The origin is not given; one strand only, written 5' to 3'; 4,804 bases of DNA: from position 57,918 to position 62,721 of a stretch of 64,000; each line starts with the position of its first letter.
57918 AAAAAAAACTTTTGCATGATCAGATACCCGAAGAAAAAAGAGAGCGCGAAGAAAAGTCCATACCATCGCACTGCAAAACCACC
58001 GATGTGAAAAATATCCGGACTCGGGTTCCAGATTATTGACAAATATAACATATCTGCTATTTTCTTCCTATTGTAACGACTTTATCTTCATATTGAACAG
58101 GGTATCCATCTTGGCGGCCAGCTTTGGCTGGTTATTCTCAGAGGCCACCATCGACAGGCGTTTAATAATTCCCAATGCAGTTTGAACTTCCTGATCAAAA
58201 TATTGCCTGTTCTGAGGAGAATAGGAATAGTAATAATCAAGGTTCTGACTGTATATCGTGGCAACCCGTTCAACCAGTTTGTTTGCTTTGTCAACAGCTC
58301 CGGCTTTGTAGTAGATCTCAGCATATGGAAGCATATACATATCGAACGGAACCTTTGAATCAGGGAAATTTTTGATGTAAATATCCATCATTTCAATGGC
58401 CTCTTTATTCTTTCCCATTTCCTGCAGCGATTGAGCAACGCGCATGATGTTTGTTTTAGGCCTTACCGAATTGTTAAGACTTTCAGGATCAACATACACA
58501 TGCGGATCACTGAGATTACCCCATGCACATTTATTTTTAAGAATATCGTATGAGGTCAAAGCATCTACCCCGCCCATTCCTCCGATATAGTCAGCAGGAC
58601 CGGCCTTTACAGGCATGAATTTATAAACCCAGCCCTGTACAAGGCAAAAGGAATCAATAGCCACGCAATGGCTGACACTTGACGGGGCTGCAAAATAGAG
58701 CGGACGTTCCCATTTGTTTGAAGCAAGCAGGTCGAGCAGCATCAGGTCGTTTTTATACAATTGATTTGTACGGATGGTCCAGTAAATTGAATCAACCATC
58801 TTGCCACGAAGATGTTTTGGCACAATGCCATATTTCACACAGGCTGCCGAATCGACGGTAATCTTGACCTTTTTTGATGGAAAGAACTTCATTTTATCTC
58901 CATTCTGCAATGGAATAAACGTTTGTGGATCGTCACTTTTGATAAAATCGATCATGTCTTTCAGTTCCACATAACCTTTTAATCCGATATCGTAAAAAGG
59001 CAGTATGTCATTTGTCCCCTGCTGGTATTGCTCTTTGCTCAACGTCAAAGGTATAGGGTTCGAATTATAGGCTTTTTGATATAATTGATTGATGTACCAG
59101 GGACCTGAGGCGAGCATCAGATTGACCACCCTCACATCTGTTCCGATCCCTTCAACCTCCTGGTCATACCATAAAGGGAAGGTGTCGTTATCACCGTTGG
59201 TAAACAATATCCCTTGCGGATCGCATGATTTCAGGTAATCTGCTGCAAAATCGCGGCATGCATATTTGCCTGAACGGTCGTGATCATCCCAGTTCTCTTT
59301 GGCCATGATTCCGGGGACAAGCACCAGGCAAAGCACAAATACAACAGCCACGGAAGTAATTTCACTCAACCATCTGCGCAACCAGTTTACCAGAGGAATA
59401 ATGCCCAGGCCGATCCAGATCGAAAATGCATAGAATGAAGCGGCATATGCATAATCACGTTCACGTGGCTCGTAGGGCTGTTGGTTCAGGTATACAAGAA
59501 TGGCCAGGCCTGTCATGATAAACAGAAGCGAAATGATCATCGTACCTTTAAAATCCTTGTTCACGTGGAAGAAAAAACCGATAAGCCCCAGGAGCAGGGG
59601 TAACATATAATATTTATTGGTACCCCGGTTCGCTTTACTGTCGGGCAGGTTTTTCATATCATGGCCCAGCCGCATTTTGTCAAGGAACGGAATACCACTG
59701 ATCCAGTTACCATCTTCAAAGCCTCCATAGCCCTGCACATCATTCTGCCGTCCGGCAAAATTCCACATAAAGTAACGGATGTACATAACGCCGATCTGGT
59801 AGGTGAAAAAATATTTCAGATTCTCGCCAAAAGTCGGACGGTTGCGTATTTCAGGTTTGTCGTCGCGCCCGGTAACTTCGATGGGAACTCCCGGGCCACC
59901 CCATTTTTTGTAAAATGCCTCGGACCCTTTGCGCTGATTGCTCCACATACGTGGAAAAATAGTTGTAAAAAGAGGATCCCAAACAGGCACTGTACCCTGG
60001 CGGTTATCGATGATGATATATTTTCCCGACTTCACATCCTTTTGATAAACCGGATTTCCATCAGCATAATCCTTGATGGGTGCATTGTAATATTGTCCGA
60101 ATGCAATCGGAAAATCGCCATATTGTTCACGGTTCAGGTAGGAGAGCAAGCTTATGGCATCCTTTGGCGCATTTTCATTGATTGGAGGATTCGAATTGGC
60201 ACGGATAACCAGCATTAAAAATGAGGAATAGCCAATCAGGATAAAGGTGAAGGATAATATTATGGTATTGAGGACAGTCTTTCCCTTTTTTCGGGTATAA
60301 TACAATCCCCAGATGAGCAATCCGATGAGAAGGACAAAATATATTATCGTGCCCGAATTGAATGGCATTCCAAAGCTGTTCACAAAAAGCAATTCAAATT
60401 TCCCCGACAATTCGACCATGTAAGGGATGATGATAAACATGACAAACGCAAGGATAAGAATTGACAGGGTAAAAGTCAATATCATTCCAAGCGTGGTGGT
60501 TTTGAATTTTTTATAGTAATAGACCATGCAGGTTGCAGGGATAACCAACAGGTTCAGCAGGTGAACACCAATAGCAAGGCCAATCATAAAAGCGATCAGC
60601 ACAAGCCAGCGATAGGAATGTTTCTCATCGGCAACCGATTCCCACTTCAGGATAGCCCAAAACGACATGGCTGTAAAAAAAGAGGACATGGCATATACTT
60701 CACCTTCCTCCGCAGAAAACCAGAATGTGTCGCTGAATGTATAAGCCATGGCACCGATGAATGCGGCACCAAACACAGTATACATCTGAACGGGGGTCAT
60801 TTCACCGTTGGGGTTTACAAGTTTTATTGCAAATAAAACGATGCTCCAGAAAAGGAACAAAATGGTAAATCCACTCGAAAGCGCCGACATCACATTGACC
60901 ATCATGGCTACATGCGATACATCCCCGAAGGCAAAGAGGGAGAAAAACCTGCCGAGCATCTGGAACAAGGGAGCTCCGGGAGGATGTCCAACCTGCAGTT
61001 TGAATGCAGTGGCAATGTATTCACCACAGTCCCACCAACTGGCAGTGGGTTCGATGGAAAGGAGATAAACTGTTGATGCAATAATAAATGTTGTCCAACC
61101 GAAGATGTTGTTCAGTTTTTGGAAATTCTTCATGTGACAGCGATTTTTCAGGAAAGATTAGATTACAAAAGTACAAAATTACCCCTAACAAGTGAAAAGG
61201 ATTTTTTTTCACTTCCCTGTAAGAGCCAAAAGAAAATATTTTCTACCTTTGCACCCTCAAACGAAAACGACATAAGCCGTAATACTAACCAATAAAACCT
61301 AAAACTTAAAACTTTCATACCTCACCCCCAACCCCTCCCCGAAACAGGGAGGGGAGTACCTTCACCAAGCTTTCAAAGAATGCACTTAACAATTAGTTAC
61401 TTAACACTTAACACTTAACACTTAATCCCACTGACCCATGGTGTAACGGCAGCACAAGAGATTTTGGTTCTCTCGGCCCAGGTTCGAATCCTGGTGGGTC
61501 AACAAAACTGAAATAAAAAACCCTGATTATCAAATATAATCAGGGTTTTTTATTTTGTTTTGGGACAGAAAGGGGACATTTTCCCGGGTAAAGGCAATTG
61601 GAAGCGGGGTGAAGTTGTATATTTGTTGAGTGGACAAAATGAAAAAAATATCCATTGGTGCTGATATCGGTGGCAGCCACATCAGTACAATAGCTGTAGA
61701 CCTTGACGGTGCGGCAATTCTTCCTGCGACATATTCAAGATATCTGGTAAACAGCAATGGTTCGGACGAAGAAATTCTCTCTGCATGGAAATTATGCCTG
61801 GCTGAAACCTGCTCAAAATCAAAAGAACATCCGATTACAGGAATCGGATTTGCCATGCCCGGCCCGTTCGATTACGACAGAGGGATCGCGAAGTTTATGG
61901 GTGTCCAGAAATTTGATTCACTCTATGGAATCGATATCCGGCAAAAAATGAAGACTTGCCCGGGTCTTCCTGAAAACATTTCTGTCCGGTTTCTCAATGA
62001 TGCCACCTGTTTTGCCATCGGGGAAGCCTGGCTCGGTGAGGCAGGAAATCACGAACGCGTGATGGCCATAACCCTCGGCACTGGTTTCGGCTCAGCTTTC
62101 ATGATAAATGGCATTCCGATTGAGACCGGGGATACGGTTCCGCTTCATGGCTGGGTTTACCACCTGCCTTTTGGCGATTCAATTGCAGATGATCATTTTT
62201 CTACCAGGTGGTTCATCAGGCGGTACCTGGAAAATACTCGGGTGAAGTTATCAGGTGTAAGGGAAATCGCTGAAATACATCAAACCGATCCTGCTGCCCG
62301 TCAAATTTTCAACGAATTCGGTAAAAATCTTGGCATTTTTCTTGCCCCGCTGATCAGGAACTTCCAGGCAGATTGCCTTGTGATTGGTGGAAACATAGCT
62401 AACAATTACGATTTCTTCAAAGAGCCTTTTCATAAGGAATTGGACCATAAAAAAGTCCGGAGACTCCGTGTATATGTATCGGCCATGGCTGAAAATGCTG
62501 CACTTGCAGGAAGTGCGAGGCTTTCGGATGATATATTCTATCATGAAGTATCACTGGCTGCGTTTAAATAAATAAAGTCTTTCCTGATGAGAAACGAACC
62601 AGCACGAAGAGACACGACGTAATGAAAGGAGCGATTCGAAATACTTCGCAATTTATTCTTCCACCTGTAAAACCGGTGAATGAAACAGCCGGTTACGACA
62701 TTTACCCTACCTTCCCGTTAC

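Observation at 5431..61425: Short tandem-repeat arrays sit on gene ends throughout the window, and three unit families recur at distant loci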

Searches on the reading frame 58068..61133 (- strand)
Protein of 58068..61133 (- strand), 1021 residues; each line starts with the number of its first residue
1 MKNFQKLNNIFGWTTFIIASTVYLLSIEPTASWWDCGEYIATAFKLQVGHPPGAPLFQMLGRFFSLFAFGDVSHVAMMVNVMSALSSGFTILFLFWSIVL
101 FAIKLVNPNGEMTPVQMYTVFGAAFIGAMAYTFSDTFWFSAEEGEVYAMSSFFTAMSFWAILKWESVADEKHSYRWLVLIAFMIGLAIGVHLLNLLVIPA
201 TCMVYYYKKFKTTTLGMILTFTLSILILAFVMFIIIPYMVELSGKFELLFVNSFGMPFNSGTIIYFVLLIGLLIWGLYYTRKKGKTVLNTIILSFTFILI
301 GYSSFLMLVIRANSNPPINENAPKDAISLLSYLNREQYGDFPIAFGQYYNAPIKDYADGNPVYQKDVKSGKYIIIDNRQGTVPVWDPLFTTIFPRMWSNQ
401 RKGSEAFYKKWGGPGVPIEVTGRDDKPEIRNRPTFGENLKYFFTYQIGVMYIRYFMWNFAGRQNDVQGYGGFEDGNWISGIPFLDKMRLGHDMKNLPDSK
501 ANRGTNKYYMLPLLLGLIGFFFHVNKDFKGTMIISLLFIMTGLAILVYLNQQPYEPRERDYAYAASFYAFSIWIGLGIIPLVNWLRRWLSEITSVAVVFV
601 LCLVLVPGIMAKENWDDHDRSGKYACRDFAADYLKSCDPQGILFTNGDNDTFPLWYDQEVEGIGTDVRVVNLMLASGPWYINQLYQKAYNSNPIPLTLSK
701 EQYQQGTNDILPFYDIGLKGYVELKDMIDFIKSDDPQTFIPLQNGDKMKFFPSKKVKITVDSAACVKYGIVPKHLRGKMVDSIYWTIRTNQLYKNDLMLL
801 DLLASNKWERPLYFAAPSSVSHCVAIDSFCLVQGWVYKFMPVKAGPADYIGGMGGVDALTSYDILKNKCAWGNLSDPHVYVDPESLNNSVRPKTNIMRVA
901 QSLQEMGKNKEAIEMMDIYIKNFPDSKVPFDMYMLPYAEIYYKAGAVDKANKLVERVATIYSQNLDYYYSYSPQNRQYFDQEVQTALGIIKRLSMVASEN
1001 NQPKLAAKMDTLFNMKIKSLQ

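Call 17: search_protein_families(library=pfam, proteins=[window:58068-61133:-])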
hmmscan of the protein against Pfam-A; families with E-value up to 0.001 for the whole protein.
window:58068-61133:- (1021 aa): 2 families
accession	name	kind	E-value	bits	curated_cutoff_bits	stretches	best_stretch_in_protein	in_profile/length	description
PF11028.14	TMEM260-like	-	3.6e-74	248.8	24.2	1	35-213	1-178/179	Protein O-mannosyl-transferase TMEM260-like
PF13174.12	TPR_6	-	7.1e-05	23.6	26.3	0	897-926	4-33/33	Tetratricopeptide repeat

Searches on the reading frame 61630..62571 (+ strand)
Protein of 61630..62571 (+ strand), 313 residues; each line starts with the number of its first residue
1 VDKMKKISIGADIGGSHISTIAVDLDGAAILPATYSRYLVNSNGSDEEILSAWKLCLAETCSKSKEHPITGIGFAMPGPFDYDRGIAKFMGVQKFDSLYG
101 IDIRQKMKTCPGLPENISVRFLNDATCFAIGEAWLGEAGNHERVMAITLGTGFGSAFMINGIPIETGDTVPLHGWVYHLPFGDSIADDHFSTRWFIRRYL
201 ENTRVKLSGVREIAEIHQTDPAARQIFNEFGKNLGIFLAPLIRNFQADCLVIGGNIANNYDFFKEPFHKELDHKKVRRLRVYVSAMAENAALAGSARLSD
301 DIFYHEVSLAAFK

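Call 17: search_protein_families(library=pfam, proteins=[window:61630-62571:+])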
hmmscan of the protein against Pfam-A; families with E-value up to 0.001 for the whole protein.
window:61630-62571:+ (313 aa): 1 family
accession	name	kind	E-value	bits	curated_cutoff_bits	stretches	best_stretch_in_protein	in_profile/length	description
PF00480.26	ROK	-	2.8e-23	83.3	22.9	2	9-165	2-146/294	ROK family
